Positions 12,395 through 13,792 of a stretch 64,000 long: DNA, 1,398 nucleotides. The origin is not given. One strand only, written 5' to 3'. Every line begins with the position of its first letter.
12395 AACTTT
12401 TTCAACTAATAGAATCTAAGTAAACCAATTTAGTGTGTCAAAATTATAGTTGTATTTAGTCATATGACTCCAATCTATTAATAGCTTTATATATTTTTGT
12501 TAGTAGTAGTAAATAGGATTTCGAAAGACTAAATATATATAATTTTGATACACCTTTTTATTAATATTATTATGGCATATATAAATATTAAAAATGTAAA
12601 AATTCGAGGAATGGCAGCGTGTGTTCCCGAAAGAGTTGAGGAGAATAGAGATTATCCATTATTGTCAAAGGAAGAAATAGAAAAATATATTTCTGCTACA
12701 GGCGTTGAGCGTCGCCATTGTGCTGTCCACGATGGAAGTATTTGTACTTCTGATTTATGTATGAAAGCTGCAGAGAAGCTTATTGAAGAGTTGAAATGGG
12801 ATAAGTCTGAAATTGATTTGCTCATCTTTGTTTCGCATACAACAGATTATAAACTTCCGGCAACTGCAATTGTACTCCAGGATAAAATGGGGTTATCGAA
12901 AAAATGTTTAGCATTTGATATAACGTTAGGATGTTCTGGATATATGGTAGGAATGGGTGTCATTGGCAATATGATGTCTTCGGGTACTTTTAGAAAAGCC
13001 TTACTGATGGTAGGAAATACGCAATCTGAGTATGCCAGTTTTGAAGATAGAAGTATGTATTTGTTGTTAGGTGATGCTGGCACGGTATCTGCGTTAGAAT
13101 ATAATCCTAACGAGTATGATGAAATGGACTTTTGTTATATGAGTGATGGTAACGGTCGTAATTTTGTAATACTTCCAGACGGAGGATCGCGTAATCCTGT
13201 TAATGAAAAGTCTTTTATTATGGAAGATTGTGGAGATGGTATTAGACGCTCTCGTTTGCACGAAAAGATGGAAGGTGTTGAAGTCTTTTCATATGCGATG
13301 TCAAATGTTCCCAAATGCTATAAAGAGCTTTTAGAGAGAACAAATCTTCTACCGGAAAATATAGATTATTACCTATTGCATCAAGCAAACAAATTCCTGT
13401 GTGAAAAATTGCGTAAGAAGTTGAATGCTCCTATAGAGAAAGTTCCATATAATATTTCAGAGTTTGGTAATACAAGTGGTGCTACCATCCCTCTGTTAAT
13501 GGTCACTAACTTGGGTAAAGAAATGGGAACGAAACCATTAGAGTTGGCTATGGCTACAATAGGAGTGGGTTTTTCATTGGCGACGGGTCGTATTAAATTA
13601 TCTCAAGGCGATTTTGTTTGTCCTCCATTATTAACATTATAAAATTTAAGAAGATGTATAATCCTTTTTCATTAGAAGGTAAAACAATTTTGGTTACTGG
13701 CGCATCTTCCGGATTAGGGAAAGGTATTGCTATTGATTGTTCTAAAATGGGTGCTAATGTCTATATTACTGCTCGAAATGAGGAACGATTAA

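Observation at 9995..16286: Dedicated FabD-ACP-KASIII-SDR-MBL cassette within amino-sugar genes of the capsule locus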

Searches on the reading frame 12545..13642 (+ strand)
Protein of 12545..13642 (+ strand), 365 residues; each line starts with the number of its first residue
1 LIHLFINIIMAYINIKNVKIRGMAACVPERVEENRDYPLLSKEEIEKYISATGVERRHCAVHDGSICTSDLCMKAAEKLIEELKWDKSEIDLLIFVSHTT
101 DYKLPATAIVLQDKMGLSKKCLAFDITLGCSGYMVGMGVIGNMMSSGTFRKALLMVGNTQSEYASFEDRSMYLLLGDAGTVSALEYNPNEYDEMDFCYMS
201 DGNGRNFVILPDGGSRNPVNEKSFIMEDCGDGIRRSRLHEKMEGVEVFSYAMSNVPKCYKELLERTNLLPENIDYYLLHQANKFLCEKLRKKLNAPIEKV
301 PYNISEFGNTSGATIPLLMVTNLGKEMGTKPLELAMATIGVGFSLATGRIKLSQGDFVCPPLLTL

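Call 4: search_protein_families(library=pfam, proteins=[window:12545-13642:+])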
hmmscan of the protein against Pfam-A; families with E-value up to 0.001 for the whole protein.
window:12545-13642:+ (365 aa): 2 families
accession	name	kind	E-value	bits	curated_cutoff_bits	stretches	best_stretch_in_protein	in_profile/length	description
PF08541.16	ACP_syn_III_C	-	3.3e-17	62.8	26.6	1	263-347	1-85/90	3-Oxoacyl-[acyl-carrier-protein (ACP)] synthase III C terminal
PF08545.16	ACP_syn_III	-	1.2e-12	47.9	24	1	124-202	1-80/80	3-Oxoacyl-[acyl-carrier-protein (ACP)] synthase III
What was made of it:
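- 12572..13642 (+): KAS III-type ketosynthase (356 aa from the ATG at 12572; the ORF opens at TTG 12545). It is the only condensing enzyme in this cassette. ACP_syn_III plus ACP_syn_III_C (call 4).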

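Call 5: search_protein_families(library=ncbifam, proteins=[window:12545-13642:+])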
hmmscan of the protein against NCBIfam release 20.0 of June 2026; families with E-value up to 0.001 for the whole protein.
window:12545-13642:+ (365 aa): 14 families
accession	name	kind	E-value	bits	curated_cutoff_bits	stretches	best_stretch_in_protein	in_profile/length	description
NF006829.0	PRK09352.1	subfamily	9.6e-62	208.8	249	1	16-351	3-320/322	beta-ketoacyl-ACP synthase 3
TIGR00747.1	fabH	subfamily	1.9e-49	168.5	292.1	1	17-347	2-317/322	beta-ketoacyl-ACP synthase III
NF009519.0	PRK12880.1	equivalog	2.6e-43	148.7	436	1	16-348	6-334/353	beta-ketoacyl-ACP synthase III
NF004623.0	PRK05963.1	equivalog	4.6e-35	121.5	437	1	16-344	4-320/328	beta-ketoacyl-ACP synthase III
NF006720.0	PRK09258.1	equivalog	1.1e-25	90.7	285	2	50-162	45-155/338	3-oxoacyl-ACP synthase III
NF005541.0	PRK07204.1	equivalog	3.7e-25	89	402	1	17-334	4-311/329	beta-ketoacyl-ACP synthase III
NF005703.0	PRK07515.1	equivalog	7.3e-24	84.3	304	1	67-346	95-366/373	beta-ketoacyl-ACP synthase III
NF005308.0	PRK06840.1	equivalog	1.6e-22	80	315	1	16-351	3-334/339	3-oxoacyl-ACP synthase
NF003274.0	PRK04262.1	equivalog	7.5e-14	51.5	244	2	18-160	3-143/347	hydroxymethylglutaryl-CoA synthase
NF005293.2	PRK06816.1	subfamily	6.3e-09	35.3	450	1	255-323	274-346/378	StlD/DarB family beta-ketosynthase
NF053539.1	resorcinol_DarB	exception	1.4e-06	27.7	550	1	257-324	275-346/377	dialkylresorcinol biosynthesis protein DarB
TIGR01835.1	HMG-CoA-S_prok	equivalog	8.5e-06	24.8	360.35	1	44-155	27-134/382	hydroxymethylglutaryl-CoA synthase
TIGR00748.1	HMG_CoA_syn_Arc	equivalog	1.2e-05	24.7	353.35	0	253-318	208-275/345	hydroxymethylglutaryl-CoA synthase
NF042429.2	DHPHCoAsyn_DpgA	equivalog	0.00065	18.7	425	0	69-156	71-158/350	3,5-dihydroxyphenylacetyl-CoA synthase DpgA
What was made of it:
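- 12572..13642 (+): It scores below the FabH equivalog cut-offs (call 5).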

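Call 21: search_solved_structures(query=window:12572-13642:+, max_evalue=1e-10, show_alignments=3)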
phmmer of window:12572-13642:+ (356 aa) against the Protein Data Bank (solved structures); distinct sequences matched with E-value up to 1e-10: 57.
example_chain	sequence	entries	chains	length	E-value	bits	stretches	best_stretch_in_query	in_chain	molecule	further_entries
4efi_A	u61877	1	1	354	1.2e-62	215.4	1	7-342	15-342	3-oxoacyl-(Acyl-carrier protein) synthase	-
3gwa_A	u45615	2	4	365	5.4e-45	157.4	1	11-337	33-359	3-oxoacyl-(Acyl-carrier-protein) synthase III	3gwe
5bqs_A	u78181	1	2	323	3.5e-39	138.3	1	10-334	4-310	3-oxoacyl-[acyl-carrier-protein] synthase 3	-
8vd9_A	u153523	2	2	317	1.4e-34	123.2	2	9-198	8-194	Beta-ketoacyl-[acyl-carrier-protein] synthase III 1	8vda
4dfe_A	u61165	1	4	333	1.3e-33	120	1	37-313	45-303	3-oxoacyl-[acyl-carrier-protein] synthase 3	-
4ryb_A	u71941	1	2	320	1.9e-33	119.5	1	9-336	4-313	3-oxoacyl-[acyl-carrier-protein] synthase 3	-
1ub7_A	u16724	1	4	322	7.9e-32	114.1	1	12-312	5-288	3-oxoacyl-[acyl-carrier protein] synthase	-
8vdb_A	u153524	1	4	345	2.6e-31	112.4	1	8-321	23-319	Beta-ketoacyl-[acyl-carrier-protein] synthase III 2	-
3il5_A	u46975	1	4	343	4.6e-31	111.6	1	12-329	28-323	3-oxoacyl-[acyl-carrier-protein] synthase 3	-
3il6_A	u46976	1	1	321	1.5e-30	109.9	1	17-327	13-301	3-oxoacyl-[acyl-carrier-protein] synthase 3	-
1zow_A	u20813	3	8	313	2.5e-30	109.2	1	8-197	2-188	3-oxoacyl-[acyl-carrier-protein] synthase III | 3-oxoacyl-[acyl-carrier-protein] synthase 3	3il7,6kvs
3il4_A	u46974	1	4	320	2.6e-30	109.1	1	16-327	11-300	3-oxoacyl-[acyl-carrier-protein] synthase 3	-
2ebd_A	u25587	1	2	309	2.9e-30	109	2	9-173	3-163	3-oxoacyl-[acyl-carrier-protein] synthase 3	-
4nhd_A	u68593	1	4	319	3.4e-27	98.9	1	9-172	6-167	3-oxoacyl-[acyl-carrier-protein] synthase 3 protein 1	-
6x7r_A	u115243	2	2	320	2.4e-26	96.1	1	9-338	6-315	3-oxoacyl-[acyl-carrier-protein] synthase 3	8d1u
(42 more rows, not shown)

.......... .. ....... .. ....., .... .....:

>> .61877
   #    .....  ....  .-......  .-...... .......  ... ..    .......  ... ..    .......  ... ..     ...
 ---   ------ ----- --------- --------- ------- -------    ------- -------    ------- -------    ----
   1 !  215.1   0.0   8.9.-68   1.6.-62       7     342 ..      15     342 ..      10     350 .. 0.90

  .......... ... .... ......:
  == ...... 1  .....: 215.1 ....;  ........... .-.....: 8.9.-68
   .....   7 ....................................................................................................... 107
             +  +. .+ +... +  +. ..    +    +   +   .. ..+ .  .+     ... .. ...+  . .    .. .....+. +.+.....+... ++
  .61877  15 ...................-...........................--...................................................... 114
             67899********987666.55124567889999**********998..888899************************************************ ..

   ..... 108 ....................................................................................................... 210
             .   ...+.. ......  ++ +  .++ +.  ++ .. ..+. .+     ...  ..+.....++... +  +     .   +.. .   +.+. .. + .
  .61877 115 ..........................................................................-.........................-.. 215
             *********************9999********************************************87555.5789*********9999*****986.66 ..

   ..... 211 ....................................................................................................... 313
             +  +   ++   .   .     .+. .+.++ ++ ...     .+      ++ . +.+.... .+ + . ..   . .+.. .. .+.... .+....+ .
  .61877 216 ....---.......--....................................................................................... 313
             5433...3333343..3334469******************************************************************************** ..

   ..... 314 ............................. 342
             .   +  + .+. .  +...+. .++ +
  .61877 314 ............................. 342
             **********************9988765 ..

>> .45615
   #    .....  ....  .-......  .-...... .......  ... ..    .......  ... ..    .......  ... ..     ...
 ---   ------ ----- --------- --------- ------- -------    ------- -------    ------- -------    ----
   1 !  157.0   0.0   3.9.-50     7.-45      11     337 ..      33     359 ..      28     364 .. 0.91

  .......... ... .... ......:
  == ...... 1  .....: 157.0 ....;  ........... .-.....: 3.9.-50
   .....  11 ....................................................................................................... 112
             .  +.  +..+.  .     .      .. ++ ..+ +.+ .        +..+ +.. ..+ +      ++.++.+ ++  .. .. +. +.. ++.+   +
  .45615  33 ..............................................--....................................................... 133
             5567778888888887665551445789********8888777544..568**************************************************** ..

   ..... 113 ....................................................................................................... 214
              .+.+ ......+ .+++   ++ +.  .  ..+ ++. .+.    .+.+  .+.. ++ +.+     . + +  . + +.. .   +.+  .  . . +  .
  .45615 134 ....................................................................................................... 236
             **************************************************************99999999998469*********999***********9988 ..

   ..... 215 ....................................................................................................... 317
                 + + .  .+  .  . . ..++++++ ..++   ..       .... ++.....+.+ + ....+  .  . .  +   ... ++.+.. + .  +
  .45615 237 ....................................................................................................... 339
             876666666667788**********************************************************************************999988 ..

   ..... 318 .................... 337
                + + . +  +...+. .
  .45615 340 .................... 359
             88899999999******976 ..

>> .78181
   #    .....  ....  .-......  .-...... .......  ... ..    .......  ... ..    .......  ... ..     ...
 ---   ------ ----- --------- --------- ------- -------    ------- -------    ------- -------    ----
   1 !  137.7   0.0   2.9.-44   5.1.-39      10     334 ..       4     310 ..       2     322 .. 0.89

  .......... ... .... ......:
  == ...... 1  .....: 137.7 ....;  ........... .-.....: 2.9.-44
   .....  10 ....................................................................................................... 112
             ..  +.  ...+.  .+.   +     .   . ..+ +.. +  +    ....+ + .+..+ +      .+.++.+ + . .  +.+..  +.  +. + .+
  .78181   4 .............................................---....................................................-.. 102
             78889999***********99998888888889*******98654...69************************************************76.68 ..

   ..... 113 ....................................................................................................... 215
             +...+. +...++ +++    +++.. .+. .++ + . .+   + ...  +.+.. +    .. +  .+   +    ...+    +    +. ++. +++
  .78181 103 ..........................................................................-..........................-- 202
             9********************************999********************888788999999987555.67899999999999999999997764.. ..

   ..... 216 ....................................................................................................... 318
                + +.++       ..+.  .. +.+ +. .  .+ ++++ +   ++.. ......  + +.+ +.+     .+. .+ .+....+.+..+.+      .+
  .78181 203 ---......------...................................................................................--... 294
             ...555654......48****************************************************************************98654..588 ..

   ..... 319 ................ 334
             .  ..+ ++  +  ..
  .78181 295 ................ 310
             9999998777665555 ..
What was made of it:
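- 12572..13642 (+): Best PDB relative is 4efi, 215 bits, with Cys/His/Asn aligned (call 21).
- Checked: The last three align to the FabH Cys/His/Asn triad (call 21).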

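Call 31: find_related_loci(query=window:12572-13642:+, collection=metagenome_contigs, flank=8000)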
Query window:12572-13642:+ (356 aa) in metagenome_contigs; peptide patterns used: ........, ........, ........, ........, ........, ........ (x = any residue, [..] = any of these).
80 stretches matched a pattern; 4 encode a relative of the query (tblastn E <= 1e-3); 4 distinct loci.
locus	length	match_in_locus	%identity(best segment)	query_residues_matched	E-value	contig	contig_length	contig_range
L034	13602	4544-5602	59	1-356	1e-141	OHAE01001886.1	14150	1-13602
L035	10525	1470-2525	43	1-354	4e-97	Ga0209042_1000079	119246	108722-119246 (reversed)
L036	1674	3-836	40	63-341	1e-72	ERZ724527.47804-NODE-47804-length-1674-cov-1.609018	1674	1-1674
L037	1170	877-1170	48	1-100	7e-27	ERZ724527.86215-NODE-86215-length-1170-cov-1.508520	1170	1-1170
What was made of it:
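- Tried and rejected: The metagenome scan with the window KAS returned only four loci (call 31).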

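Call 35: find_homologous_proteins(query=window:12572-13642:+, max_evalue=1e-20)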
Query window:12572-13642:+ (356 aa): 1248 proteins with E <= 1e-20 among 5484 candidates; the best 120 are listed.
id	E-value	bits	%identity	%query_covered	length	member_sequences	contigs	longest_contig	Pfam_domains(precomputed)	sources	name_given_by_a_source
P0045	2.1e-235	798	98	100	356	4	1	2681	PF08545.17,PF08541.17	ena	-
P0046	1.0e-203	694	88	96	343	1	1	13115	PF08545.17,PF08541.17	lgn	-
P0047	4.4e-198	676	81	100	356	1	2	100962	PF08545.17,PF08541.17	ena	-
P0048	6.9e-185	632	77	100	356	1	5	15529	PF08545.17,PF08541.17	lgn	-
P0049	3.0e-183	627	76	100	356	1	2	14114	PF08545.17,PF08541.17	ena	-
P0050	9.6e-182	622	75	100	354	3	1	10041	PF08545.17,PF08541.17,PF00195.26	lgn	-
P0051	1.8e-181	621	77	100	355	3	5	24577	PF08545.17,PF08541.17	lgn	-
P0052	3.5e-178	610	73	100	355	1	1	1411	PF08545.17,PF08541.17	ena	-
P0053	5.0e-177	606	76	98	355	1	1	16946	PF08545.17,PF08541.17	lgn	-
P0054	2.7e-176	604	73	100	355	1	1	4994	PF08545.17,PF08541.17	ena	-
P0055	3.7e-176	604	73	100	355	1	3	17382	PF08545.17,PF08541.17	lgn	-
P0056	1.2e-175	602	74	100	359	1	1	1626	PF08545.17,PF08541.17,PF00195.26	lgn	-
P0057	2.2e-175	601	74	100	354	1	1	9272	PF08545.17,PF08541.17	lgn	-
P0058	2.5e-175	601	72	100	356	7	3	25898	PF08545.17,PF08541.17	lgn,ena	-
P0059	9.8e-175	599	76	97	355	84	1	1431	PF08545.17,PF08541.17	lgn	-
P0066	8.3e-172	589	72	100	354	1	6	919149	PF08545.17,PF08541.17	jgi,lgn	jgi:3-oxoacyl-[acyl-carrier-protein] synthase III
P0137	5.1e-151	521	67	96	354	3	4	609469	PF08545.17,PF08541.17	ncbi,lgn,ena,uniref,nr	ncbi:3-oxoacyl-ACP synthase III family protein [Parabacteroides faecis]|uniref:3-oxoacyl-[acyl-carri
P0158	2.0e-136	473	59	100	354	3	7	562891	PF08545.17,PF08541.17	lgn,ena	-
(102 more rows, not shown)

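Call 36: find_encoding_contigs(protein=P0047, flank=8000, max_places=1)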
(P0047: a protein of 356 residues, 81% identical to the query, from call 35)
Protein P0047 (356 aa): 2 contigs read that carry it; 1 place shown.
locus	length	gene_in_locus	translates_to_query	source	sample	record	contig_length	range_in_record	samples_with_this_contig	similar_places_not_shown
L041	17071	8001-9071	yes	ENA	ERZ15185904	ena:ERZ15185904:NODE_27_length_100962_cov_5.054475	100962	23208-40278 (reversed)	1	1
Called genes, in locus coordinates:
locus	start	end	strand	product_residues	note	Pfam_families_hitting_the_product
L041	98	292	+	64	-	-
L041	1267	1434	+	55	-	-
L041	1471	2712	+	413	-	PF01118:Semialdhyde_dh (weak), PF02254:TrkA_N (faint), PF02737:3HCDH_N (faint), PF03721:UDPG_MGDP_dh_N, PF00984:UDPG_MGDP_dh, PF03720:UDPG_MGDP_dh_C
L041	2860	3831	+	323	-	PF00106:adh_short (weak), PF01073:3Beta_HSD, PF01370:Epimerase, PF02719:Polysacc_synt_2, PF04321:RmlD_sub_bind (weak), PF07993:NAD_binding_4 (weak), PF13460:NAD_binding_10, PF16363:GDP_Man_Dehyd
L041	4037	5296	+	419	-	PF03721:UDPG_MGDP_dh_N, PF00984:UDPG_MGDP_dh, PF03720:UDPG_MGDP_dh_C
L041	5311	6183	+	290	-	PF05523:FdtA, PF07883:Cupin_2 (faint), PF05523:FdtA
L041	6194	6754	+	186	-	-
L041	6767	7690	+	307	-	PF00698:Acyl_transf_1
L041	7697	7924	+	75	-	-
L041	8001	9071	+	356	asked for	PF08545:ACP_syn_III, PF08541:ACP_syn_III_C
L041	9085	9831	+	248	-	PF00106:adh_short, PF02719:Polysacc_synt_2 (weak), PF08659:KR, PF13561:adh_short_C2, PF08643:DUF1776 (weak)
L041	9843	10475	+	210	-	PF00132:Hexapep (faint), PF25087:GMPPB_C (faint), PF25084:LbH_EIF2B (weak)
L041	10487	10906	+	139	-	-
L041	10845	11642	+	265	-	PF23441:SDR (weak), PF00106:adh_short, PF08659:KR, PF13561:adh_short_C2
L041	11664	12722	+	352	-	PF08545:ACP_syn_III, PF08541:ACP_syn_III_C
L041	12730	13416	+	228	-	PF00753:Lactamase_B, PF23023:Anti-Pycsar_Apyc1 (weak), PF12706:Lactamase_B_2 (weak)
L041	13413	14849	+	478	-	PF01943:Polysacc_synt, PF13440:Polysacc_synt_3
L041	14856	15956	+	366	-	PF01041:DegT_DnrJ_EryC1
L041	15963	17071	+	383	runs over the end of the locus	-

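Call 37: find_encoding_contigs(protein=P0066, flank=8000, max_places=1)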
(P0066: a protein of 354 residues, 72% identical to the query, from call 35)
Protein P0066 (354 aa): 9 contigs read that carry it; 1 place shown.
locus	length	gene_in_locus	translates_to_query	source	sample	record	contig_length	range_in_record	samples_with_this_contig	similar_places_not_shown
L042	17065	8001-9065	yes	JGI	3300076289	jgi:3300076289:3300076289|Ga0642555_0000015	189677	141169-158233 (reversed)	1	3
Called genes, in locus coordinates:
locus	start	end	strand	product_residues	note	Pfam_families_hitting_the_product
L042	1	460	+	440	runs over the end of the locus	PF02826:2-Hacid_dh_C (faint), PF03446:NAD_binding_2, PF03721:UDPG_MGDP_dh_N, PF00984:UDPG_MGDP_dh, PF03720:UDPG_MGDP_dh_C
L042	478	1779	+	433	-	PF01943:Polysacc_synt, PF13440:Polysacc_synt_3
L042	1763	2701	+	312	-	PF02522:Antibiotic_NAT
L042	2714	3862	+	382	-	PF13439:Glyco_transf_4 (weak), PF20706:GT4-conflict, PF00534:Glycos_transf_1, PF13692:Glyco_trans_1_4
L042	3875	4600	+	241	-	PF04794:YdjC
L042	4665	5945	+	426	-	-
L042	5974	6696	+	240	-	-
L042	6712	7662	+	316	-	PF00698:Acyl_transf_1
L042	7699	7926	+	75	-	-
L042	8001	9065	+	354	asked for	PF08545:ACP_syn_III, PF08541:ACP_syn_III_C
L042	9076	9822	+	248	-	PF00106:adh_short, PF08659:KR, PF13561:adh_short_C2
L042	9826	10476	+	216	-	PF00753:Lactamase_B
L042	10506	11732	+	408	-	PF13439:Glyco_transf_4 (weak), PF13579:Glyco_trans_4_4 (weak), PF00534:Glycos_transf_1, PF13692:Glyco_trans_1_4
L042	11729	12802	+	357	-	PF02350:Epimerase_2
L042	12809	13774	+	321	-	PF01408:GFO_IDH_MocA, PF02894:GFO_IDH_MocA_C, PF22725:GFO_IDH_MocA_C3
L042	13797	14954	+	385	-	PF00155:Aminotran_1_2, PF00266:Aminotran_5 (weak), PF01041:DegT_DnrJ_EryC1, PF01212:Beta_elim_lyase (weak)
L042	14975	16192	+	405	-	PF01041:DegT_DnrJ_EryC1, PF00155:Aminotran_1_2 (weak), PF01041:DegT_DnrJ_EryC1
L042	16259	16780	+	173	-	PF02397:Bac_transf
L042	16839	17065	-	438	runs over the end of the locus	PF14907:NTP_transf_5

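Call 38: find_encoding_contigs(protein=P0137, flank=8000, max_places=1)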
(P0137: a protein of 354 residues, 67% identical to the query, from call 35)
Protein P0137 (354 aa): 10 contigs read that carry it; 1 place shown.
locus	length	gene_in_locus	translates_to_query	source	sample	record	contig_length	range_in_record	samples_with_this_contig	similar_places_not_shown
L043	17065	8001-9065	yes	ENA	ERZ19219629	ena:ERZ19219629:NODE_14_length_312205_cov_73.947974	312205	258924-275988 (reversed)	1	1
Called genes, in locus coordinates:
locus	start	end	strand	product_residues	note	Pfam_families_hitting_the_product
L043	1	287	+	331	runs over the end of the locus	PF00535:Glycos_transf_2, PF10111:Glyco_tranf_2_2 (weak), PF13506:Glyco_transf_21 (weak), PF13641:Glyco_tranf_2_3 (weak)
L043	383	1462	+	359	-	PF14897:EpsG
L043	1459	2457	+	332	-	PF00535:Glycos_transf_2, PF10111:Glyco_tranf_2_2, PF13641:Glyco_tranf_2_3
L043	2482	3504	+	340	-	PF01073:3Beta_HSD, PF01370:Epimerase, PF02719:Polysacc_synt_2, PF05368:NmrA, PF07993:NAD_binding_4 (faint), PF16363:GDP_Man_Dehyd, PF13460:NAD_binding_10, PF08485:Polysacc_syn_2C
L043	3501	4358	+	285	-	PF01370:Epimerase, PF04321:RmlD_sub_bind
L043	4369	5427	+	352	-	-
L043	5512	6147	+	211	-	PF02397:Bac_transf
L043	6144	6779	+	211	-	PF17836:PglD_N, PF00132:Hexapep (weak), PF25087:GMPPB_C (weak), PF25084:LbH_EIF2B, PF00132:Hexapep (weak)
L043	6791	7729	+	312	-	PF00698:Acyl_transf_1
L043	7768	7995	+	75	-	-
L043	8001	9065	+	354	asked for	PF08545:ACP_syn_III, PF08541:ACP_syn_III_C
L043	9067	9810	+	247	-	PF00106:adh_short, PF01370:Epimerase, PF08659:KR, PF13561:adh_short_C2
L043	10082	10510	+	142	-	-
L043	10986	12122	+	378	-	PF01041:DegT_DnrJ_EryC1, PF00155:Aminotran_1_2 (weak)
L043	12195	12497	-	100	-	-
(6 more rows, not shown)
